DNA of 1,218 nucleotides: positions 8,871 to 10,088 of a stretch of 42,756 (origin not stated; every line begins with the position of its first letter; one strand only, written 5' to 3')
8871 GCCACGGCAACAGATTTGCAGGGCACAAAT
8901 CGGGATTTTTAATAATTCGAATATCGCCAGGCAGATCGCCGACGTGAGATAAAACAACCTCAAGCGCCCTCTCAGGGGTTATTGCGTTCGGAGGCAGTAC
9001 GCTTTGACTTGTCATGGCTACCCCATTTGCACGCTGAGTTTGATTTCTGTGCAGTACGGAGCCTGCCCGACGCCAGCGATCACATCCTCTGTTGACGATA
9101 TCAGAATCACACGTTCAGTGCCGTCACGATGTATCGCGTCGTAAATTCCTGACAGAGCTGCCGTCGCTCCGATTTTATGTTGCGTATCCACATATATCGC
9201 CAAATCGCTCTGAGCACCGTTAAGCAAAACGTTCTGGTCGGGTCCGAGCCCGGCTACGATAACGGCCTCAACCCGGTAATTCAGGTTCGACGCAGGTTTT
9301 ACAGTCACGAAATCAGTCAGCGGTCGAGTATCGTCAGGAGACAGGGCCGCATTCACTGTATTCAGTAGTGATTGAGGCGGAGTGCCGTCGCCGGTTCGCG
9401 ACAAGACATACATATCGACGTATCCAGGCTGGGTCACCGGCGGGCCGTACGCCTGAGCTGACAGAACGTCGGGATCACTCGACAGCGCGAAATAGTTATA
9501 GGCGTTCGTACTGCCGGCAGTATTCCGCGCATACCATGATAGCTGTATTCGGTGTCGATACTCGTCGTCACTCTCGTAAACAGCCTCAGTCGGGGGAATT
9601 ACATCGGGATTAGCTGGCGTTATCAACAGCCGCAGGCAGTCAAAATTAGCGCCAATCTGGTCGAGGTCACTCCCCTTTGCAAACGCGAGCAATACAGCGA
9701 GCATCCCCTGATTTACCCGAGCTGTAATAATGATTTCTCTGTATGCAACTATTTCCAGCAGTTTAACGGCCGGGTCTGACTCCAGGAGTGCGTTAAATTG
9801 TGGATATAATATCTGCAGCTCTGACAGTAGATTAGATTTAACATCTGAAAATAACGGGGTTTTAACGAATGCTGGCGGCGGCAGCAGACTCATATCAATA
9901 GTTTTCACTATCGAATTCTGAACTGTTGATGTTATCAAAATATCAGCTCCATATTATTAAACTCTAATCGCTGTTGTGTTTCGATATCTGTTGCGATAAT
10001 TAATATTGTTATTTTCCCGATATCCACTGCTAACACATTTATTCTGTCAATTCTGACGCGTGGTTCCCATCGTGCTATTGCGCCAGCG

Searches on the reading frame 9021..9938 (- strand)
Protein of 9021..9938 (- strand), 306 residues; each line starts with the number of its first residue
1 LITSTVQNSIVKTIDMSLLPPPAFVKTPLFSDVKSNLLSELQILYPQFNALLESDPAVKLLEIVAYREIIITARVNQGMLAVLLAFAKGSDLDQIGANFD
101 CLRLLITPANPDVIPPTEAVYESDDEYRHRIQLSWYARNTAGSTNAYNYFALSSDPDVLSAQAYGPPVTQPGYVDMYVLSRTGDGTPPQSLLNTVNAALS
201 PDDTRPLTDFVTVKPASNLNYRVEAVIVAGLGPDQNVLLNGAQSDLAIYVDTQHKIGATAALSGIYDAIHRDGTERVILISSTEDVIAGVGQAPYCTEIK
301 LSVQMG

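Call 21: find_encoding_contigs(protein=window:9021-9938:-, flank=10000, max_places=10)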
Protein seq(306 aa) (306 aa): 23 contigs read that carry it; 5 places shown.
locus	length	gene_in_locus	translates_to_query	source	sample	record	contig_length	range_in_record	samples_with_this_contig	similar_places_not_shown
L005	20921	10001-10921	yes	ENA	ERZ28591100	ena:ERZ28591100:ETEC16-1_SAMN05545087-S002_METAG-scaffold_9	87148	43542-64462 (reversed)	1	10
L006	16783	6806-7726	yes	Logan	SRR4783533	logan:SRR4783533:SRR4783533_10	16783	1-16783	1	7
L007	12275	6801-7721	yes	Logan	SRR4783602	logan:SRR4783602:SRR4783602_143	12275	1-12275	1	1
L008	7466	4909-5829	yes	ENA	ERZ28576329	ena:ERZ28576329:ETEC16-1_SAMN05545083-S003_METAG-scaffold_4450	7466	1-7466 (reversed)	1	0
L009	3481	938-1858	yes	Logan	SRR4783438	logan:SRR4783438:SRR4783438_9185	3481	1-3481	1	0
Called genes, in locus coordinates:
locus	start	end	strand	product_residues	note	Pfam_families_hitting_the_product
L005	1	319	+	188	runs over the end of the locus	-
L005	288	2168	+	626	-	PF05876:GpA_ATPase, PF20454:GpA_nuclease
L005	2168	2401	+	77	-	PF02831:gpW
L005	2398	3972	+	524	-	PF05136:Phage_portal_2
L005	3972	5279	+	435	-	PF01343:Peptidase_S49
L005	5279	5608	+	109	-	PF02924:HDPD (weak)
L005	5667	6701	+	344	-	PF03864:Phage_cap_E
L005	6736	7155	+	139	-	PF14000:Packaging_FI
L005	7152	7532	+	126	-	PF05354:Phage_attach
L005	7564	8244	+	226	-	-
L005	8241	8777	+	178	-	-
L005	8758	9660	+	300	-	PF04717:Phage_base_V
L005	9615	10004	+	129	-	PF04965:GPW_gp25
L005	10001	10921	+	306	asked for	PF26776:Baseplate_J_N, PF26078:Baseplate_J_M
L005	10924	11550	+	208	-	PF09684:Tail_P2_I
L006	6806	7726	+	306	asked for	PF26776:Baseplate_J_N, PF26078:Baseplate_J_M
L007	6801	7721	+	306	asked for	PF26776:Baseplate_J_N, PF26078:Baseplate_J_M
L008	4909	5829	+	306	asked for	PF26776:Baseplate_J_N, PF26078:Baseplate_J_M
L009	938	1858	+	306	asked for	PF26776:Baseplate_J_N, PF26078:Baseplate_J_M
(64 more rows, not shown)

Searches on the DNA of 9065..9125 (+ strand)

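Call 38: search_dna_similar(query=window:9065-9125:+, collection=ecoli_genomes, mode=near, max_rows=25)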
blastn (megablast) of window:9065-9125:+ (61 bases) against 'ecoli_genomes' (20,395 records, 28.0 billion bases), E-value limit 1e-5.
Records with a match: 418; places in all: 419; records where one place covers at least 80% of the query: 418.
Genomes with a match: 418 of 5426; with a place that covers at least 80% of the query: 418. Places per genome that has any: lowest 1, median 1, highest 2. On chromosomes: 419 places; on plasmids: 0.
Best place of each record, by identity: 95-99% 415; 90-95% 3.
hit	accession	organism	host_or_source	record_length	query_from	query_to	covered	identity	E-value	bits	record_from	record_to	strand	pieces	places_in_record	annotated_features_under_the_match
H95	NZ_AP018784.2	Escherichia coli strain SK1144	-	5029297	1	61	100%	98.4%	2e-21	108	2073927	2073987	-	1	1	baseplate assembly protein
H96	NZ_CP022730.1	Escherichia coli strain SA186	Homo sapiens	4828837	1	61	100%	98.4%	2e-21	108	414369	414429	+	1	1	baseplate assembly protein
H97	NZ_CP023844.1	Escherichia coli strain 4/1-1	Homo sapiens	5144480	1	61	100%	98.4%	2e-21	108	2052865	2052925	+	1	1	baseplate assembly protein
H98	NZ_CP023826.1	Escherichia coli strain 4/4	Homo sapiens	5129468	1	61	100%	98.4%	2e-21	108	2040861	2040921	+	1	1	baseplate assembly protein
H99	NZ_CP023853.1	Escherichia coli strain 2/0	Homo sapiens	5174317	1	61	100%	98.4%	2e-21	108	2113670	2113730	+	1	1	baseplate assembly protein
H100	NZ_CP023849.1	Escherichia coli strain 4/0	Homo sapiens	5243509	1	61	100%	98.4%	2e-21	108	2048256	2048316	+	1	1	baseplate assembly protein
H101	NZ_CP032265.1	Escherichia coli strain AR_0089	missing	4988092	1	61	100%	98.4%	2e-21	108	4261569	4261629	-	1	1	baseplate assembly protein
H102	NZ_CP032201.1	Escherichia coli strain AR_0086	missing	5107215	1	61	100%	98.4%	2e-21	108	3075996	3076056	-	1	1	baseplate assembly protein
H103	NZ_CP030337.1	Escherichia coli strain AR_451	missing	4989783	1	61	100%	98.4%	2e-21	108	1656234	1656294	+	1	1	baseplate assembly protein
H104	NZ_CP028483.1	Escherichia coli strain E41-1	Homo sapiens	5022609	1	61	100%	98.4%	2e-21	108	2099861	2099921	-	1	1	baseplate assembly protein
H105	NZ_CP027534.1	Escherichia coli strain AR_0081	missing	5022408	1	61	100%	98.4%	2e-21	108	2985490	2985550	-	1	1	baseplate assembly protein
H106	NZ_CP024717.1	Escherichia coli strain LS4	Bos mutus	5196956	1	61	100%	98.4%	2e-21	108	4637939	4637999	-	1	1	baseplate assembly protein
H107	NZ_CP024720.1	Escherichia coli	Bos mutus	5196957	1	61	100%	98.4%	2e-21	108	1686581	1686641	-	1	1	baseplate assembly protein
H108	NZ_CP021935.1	Escherichia coli strain AR_0055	missing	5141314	1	61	100%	98.4%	2e-21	108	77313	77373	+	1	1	baseplate assembly protein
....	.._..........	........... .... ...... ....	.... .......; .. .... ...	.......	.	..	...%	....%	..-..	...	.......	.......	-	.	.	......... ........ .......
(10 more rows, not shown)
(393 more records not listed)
